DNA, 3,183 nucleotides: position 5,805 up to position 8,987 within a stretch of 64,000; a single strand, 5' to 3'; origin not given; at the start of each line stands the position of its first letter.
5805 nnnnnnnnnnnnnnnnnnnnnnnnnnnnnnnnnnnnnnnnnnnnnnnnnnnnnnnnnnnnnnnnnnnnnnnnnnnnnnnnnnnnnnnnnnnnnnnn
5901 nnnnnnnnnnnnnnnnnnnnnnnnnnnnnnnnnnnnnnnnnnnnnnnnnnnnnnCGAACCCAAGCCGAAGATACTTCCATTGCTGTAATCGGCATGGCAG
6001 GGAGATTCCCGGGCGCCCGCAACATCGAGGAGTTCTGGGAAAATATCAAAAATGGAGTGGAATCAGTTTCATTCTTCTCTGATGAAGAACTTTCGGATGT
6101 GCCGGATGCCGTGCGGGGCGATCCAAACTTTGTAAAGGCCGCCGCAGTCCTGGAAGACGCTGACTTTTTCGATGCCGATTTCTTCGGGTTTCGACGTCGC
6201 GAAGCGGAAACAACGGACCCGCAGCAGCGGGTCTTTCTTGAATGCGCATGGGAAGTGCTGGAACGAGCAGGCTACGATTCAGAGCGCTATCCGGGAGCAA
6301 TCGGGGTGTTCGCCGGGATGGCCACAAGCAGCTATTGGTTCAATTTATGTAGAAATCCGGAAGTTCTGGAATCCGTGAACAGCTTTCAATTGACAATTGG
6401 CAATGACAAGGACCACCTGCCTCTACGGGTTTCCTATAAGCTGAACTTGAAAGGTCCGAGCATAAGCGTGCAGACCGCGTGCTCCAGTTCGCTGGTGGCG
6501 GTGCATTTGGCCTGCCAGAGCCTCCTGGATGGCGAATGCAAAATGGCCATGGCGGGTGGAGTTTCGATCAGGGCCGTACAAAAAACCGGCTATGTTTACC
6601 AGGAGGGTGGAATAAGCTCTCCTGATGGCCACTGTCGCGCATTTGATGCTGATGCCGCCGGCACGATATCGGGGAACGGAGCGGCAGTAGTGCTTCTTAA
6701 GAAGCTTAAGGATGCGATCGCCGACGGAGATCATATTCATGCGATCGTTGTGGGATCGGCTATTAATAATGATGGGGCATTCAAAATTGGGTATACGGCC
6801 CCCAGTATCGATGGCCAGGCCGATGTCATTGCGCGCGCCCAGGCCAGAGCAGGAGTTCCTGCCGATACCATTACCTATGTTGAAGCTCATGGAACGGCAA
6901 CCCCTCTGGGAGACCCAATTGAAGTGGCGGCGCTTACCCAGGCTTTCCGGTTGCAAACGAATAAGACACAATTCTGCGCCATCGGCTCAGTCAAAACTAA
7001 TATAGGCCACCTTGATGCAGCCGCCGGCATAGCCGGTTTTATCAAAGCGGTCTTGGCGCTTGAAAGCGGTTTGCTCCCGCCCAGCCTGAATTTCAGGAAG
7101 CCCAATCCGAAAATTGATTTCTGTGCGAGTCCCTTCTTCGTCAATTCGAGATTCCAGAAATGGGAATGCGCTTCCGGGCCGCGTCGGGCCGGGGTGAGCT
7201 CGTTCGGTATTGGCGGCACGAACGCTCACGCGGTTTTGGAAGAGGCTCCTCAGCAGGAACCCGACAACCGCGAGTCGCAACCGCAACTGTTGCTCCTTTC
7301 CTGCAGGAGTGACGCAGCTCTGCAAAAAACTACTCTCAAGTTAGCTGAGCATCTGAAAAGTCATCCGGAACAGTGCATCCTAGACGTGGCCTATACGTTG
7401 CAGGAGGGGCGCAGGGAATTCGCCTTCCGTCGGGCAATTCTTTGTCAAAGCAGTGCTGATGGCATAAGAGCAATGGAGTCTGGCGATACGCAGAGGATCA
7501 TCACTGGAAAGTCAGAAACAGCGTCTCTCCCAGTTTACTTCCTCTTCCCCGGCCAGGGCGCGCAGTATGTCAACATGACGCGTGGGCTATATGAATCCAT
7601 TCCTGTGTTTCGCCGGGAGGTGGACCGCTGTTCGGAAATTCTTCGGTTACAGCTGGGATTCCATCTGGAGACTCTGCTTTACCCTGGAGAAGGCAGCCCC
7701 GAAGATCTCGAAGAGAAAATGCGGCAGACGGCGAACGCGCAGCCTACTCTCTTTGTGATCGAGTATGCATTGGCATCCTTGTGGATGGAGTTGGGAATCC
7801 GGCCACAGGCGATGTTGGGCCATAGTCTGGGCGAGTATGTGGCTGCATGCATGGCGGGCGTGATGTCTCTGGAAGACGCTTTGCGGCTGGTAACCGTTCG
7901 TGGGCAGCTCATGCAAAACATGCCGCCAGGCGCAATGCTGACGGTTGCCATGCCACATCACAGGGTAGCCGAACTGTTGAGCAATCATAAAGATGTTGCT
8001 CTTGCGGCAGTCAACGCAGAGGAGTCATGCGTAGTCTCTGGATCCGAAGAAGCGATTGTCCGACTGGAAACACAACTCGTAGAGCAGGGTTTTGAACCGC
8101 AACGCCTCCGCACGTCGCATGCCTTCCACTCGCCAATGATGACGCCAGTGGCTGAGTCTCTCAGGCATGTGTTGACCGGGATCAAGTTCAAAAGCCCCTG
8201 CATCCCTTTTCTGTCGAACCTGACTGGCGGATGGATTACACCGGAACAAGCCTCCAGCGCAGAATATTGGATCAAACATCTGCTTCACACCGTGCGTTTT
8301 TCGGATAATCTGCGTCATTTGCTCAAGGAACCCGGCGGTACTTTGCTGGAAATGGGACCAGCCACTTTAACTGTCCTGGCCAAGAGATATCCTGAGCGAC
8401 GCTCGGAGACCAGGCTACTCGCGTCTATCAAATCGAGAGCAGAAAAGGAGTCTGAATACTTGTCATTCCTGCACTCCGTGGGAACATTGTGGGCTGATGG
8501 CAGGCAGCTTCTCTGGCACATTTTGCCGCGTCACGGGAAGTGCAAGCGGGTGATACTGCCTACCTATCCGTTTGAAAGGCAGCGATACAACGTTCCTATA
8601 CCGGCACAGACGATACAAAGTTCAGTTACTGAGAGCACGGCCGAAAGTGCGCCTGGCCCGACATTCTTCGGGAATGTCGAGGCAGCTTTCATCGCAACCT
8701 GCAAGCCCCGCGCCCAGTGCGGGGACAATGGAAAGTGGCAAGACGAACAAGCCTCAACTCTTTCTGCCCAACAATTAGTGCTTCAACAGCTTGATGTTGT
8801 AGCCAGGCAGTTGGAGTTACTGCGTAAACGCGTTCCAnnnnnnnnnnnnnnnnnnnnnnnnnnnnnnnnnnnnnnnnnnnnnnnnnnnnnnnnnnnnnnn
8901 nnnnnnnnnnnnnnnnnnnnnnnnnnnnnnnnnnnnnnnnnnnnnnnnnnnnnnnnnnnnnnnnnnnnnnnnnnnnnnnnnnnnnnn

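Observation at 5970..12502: PKS module split at the AT|ACP junction and coupled to an aminotransferase acting on a peptidyl-Ser-derived beta-keto chain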

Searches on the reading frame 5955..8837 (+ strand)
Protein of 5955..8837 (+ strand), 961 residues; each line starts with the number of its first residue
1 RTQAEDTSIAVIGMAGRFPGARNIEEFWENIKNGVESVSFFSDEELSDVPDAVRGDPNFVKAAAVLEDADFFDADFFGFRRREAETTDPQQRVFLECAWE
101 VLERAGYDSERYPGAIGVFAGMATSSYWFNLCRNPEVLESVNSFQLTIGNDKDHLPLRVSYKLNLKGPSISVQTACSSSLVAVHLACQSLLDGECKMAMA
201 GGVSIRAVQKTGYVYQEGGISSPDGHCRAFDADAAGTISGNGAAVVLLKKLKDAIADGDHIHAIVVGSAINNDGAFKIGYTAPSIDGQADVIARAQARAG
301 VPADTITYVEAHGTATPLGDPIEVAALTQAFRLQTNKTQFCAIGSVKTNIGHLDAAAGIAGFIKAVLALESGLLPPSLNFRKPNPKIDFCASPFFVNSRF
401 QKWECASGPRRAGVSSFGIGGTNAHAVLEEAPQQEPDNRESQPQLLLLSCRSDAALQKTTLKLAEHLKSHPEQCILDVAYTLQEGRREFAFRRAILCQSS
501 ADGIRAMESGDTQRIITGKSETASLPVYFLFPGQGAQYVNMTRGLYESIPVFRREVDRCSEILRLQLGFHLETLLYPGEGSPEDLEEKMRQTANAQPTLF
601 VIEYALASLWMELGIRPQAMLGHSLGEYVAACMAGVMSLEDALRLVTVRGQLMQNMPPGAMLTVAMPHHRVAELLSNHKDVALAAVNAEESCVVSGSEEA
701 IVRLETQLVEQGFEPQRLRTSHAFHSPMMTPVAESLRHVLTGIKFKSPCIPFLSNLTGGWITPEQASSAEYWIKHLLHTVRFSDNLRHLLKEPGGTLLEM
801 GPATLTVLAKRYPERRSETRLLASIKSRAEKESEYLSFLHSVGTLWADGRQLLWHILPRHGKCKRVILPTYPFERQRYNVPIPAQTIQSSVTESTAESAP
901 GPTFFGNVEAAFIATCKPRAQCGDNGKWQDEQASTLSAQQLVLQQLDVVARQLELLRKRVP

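Call 66: find_homologous_proteins(query=window:5955-8837:+, max_evalue=1e-50)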
Query window:5955-8837:+ (961 aa): 8000 proteins with E <= 1e-50 among 8000 candidates; the best 120 are listed.
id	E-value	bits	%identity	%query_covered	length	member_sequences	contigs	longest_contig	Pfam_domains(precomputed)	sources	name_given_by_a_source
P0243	0.0e+0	1245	-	-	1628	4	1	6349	PF22336.3,PF00109.33,PF22621.3,PF00550.32,PF02801.29,PF16197.12,PF00698.27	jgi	jgi:acyl transferase domain-containing protein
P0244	0.0e+0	1137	58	92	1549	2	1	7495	PF08659.17,PF22336.3,PF00109.33,PF21394.4,PF22621.3,PF00550.32,PF13561.13,PF00106.32,PF02801.29,PF16197.12,PF00698.27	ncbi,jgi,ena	-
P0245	0.0e+0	1135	58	91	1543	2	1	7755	PF08659.17,PF22336.3,PF00109.33,PF21394.4,PF22621.3,PF00550.32,PF13561.13,PF00106.32,PF02801.29,PF16197.12,PF00698.27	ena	-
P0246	0.0e+0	1123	56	94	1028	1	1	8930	PF22336.3,PF00109.33,PF22621.3,PF00550.32,PF02801.29,PF16197.12,PF00698.27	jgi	jgi:acyl transferase domain-containing protein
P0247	0.0e+0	1123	57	91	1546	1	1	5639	PF08659.17,PF22336.3,PF00109.33,PF21394.4,PF22621.3,PF00550.32,PF13561.13,PF00106.32,PF02801.29,PF16197.12,PF00698.27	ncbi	-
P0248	0.0e+0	1121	58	91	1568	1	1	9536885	PF08659.17,PF22336.3,PF00109.33,PF21394.4,PF22621.3,PF00550.32,PF13561.13,PF00106.32,PF02801.29,PF16197.12,PF00698.27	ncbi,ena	-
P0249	0.0e+0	1115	57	91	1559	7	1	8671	PF08659.17,PF22336.3,PF00109.33,PF21394.4,PF22621.3,PF00550.32,PF13561.13,PF00106.32,PF02801.29,PF16197.12,PF00698.27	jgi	-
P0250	0.0e+0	1113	54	99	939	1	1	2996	PF22336.3,PF00109.33,PF22621.3,PF02801.29,PF16197.12,PF00698.27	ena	-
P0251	0.0e+0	1112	57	93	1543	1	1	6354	PF08659.17,PF22336.3,PF00109.33,PF21394.4,PF22621.3,PF00550.32,PF13561.13,PF00106.32,PF02801.29,PF16197.12,PF00698.27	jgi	jgi:acyl transferase domain-containing protein/acyl carrier protein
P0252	0.0e+0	1108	56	91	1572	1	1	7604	PF08659.17,PF22336.3,PF00109.33,PF21394.4,PF22621.3,PF00550.32,PF13561.13,PF00106.32,PF02801.29,PF16197.12,PF00698.27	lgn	-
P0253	0.0e+0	1105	56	94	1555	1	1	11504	PF08659.17,PF22336.3,PF00109.33,PF21394.4,PF22621.3,PF00550.32,PF13561.13,PF00106.32,PF02801.29,PF16197.12,PF00698.27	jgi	jgi:acyl transferase domain-containing protein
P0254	0.0e+0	1104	55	93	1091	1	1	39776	PF22336.3,PF00109.33,PF21394.4,PF22621.3,PF00550.32,PF00108.30,PF02801.29,PF16197.12,PF00698.27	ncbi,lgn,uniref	ncbi:beta-ketoacyl synthase N-terminal-like domain-containing protein [Microcoleus sp. herbarium8]|u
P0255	0.0e+0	1104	57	92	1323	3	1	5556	PF08659.17,PF22336.3,PF00109.33,PF21394.4,PF22621.3,PF13561.13,PF00106.32,PF02801.29,PF16197.12,PF00698.27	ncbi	ncbi:MAG TPA: type I polyketide synthase, partial [Pyrinomonadaceae bacterium]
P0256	0.0e+0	1104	55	93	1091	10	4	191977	PF22336.3,PF00109.33,PF21394.4,PF22621.3,PF00550.32,PF02801.29,PF16197.12,PF00698.27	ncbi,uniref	ncbi:beta-ketoacyl synthase N-terminal-like domain-containing protein [Microcoleus sp. Pol11C1]|unir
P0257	0.0e+0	1104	56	91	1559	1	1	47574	PF08659.17,PF22336.3,PF00109.33,PF21394.4,PF22621.3,PF00550.32,PF13561.13,PF00106.32,PF02801.29,PF16197.12,PF00698.27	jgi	jgi:acyl transferase domain-containing protein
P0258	0.0e+0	1103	53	99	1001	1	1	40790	PF22336.3,PF00109.33,PF22621.3,PF02801.29,PF16197.12,PF00698.27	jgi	jgi:phthiocerol/phenolphthiocerol synthesis type-I polyketide synthase E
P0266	0.0e+0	1098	54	99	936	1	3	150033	PF22336.3,PF00109.33,PF22621.3,PF02801.29,PF16197.12,PF00698.27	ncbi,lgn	-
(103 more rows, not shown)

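Call 68: find_encoding_contigs(protein=P0266, flank=8000, max_places=1)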
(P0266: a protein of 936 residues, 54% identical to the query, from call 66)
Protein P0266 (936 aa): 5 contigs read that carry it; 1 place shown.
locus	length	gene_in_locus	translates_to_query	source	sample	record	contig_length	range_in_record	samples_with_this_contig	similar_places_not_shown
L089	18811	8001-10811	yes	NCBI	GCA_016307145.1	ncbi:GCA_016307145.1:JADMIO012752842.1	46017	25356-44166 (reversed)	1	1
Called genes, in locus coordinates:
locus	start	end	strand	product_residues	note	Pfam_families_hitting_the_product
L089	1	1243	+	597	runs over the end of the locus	PF02310:B12-binding (weak), PF04055:Radical_SAM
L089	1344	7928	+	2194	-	PF00668:Condensation, PF00501:AMP-binding, PF13193:AMP-binding_C, PF00550:PP-binding, PF00668:Condensation, PF00501:AMP-binding, PF13193:AMP-binding_C, PF00550:PP-binding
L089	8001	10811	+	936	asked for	PF00109:ketoacyl-synt, PF02801:Ketoacyl-synt_C, PF16197:KAsynt_C_assoc, PF22336:RhiE-like_linker, PF22621:CurL-like_PKS_C, PF00698:Acyl_transf_1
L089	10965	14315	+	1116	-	PF00550:PP-binding, PF00202:Aminotran_3, PF00296:Bac_luciferase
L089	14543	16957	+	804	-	PF12704:MacB_PCD, PF02687:FtsX, PF12704:MacB_PCD, PF02687:FtsX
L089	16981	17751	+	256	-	PF00975:Thioesterase, PF12697:Abhydrolase_6 (weak)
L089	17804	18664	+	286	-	PF13349:DUF4097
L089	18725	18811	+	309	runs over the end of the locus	PF02729:OTCace_N, PF00185:OTCace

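Call 69: find_encoding_contigs(protein=P0258, flank=8000, max_places=1)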
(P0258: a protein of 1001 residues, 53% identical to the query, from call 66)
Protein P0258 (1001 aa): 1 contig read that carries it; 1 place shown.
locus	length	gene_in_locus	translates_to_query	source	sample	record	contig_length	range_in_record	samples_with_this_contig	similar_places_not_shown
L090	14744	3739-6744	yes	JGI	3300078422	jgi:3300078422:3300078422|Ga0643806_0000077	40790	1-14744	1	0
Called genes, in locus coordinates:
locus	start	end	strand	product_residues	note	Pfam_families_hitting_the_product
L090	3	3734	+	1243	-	?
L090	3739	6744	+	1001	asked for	PF00109:ketoacyl-synt, PF02801:Ketoacyl-synt_C, PF16197:KAsynt_C_assoc, PF22336:RhiE-like_linker, PF22621:CurL-like_PKS_C, PF00698:Acyl_transf_1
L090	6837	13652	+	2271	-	PF00550:PP-binding, PF23297:ACP_SdgA_C (weak), PF00202:Aminotran_3, PF00296:Bac_luciferase, PF00668:Condensation, PF00501:AMP-binding, PF13193:AMP-binding_C, PF00550:PP-binding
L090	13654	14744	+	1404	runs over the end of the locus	PF00668:Condensation, PF00501:AMP-binding, PF13193:AMP-binding_C, PF00550:PP-binding, PF00975:Thioesterase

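Call 78: search_solved_structures(query=window:5955-8837:+, max_evalue=1e-30)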
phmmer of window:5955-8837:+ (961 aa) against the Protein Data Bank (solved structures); distinct sequences matched with E-value up to 1e-30: 94 (the best 60 are shown).
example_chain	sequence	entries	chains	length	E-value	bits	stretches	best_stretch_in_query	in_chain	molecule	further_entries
8xjy_A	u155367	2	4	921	1.6e-230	770.8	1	5-892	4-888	Polyketide synthase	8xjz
8xju_A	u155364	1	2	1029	2.3e-230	770.3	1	5-892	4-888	Polyketide synthase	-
7zma_A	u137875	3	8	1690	4.3e-206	690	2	8-501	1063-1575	Putative polyketide synthase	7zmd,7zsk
4mz0_A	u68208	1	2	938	5.7e-184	616.8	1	4-879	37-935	CurL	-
4wky_A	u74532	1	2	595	1.4e-178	598.9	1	7-520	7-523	Beta-ketoacyl synthase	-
4oqj_A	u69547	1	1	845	1.8e-176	591.9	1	3-562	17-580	PKS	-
9iyw_A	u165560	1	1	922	3.9e-160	537.9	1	4-879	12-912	Polyketide synthase,GfsA KSQ-AncAT chimeric protein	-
7s6b_A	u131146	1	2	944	5.3e-159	534.1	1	6-879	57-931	Polyketide synthase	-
7s6c_A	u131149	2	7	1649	1.2e-158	532.9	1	4-881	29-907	6-deoxyerythronolide-B synthase EryA2, modules 3 and 4, Lsd14 Polyketide synthase fusion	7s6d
7m7j_B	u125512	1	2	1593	2e-154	519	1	5-887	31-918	EryAI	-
7m7i_B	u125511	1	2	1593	2.1e-154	518.9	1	5-887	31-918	EryAI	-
7m7f_B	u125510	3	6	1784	2.7e-154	518.6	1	5-887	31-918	EryAI,6-deoxyerythronolide-B synthase EryA3, modules 5 and 6 chimera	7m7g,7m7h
8tjn_B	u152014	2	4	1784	2.7e-154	518.6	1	5-887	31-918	EryAI,6-deoxyerythronolide-B synthase EryA3, modules 5 and 6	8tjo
11sz_A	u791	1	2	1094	2.7e-152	511.9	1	4-897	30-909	6-deoxyerythronolide-B synthase, Erythronolide synthase EryA2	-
8in9_A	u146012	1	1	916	7.5e-151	507.2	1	4-879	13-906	Polyketide synthase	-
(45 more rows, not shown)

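Call 82: predict_structure(alignment_id=A3)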
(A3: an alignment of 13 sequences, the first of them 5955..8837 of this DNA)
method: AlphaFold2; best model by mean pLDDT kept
length: 961 residues; sequences in the alignment: 13
mean_pLDDT: 55.5   pTM: 0.51
mean pLDDT of the five models: 55.5, 54.0, 53.3, 52.8, 40.7
residues with pLDDT >= 90: 176; 70-90: 190; 50-70: 86; < 50: 509
segments of 3 or more residues with pLDDT < 50: 1-49, 52-285, 298-301, 304-324, 337-438, 480-489, 860-938, 955-961
pLDDT, mean of each block of 10 residues (from residue 1): 24 25 36 30 43 44 27 33 36 38 36 31 32 38 32 27 24 23 23 22 21 27 31 26 23 37 25 30 48 52 44 35 53 54 35 27 28 28 29 26 34 29 33 42 68 69 77 60 35 76 86 75 81 81 88 95 89 80 80 90 96 93 94 96 94 89 90 85 90 92 92 84 87 92 93 94 94 93 91 87 84 83 81 82 83 67 34 24 25 26 29 27 30 45 58 50 37
secondary structure, 60 per line:
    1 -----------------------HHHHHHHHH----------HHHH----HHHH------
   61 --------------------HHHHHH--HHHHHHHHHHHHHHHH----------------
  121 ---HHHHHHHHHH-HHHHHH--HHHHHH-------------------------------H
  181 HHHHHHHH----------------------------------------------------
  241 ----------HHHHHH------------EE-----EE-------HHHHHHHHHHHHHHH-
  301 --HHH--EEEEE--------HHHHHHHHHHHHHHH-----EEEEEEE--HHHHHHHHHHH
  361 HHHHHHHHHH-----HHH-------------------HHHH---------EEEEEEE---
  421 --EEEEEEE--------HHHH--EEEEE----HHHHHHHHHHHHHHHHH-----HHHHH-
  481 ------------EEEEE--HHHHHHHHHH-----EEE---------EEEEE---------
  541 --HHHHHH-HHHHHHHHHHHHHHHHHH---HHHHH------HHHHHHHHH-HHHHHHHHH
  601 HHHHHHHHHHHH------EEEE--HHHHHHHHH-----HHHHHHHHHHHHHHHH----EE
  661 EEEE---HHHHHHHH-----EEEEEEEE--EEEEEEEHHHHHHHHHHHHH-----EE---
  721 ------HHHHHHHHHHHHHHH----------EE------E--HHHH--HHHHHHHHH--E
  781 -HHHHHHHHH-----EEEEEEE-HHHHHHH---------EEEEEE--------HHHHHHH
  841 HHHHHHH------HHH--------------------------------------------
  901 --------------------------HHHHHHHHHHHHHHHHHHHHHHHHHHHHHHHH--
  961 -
elements in order (helices of 4 or more, strands of 3 or more residues): H24-32 H43-46 H51-54 H81-86 H89-104 H124-133 H135-140 H143-148 H180-188 H251-256 H285-299 E308-312 H321-335 E341-347 H350-370 H398-401 E411-417 E423-429 H438-441 E444-448 H453-469 H475-479 E493-497 H500-509 E515-517 E527-531 H543-548 H550-567 H571-575 H582-590 H592-612 E619-622 H625-633 H639-654 E659-664 H668-675 E681-688 E691-697 H698-710 H727-741 H763-766 H769-777 H782-790 E796-802 H804-810 E820-825 H834-847 H927-958

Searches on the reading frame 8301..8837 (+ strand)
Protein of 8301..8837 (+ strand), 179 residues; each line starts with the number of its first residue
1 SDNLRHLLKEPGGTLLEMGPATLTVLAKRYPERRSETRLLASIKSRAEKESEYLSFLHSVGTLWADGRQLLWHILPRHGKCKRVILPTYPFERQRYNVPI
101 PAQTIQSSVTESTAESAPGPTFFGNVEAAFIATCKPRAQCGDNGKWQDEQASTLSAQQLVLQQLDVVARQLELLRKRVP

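Call 37: search_protein_families(library=pfam, proteins=[window:8301-8837:+], max_evalue=10)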
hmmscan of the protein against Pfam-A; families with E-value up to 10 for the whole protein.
window:8301-8837:+ (179 aa): 1 family
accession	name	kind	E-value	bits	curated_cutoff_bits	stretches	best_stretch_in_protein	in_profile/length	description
PF06172.17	Cupin_5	-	0.1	13.1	25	1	63-113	67-117/139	Cupin superfamily (DUF985)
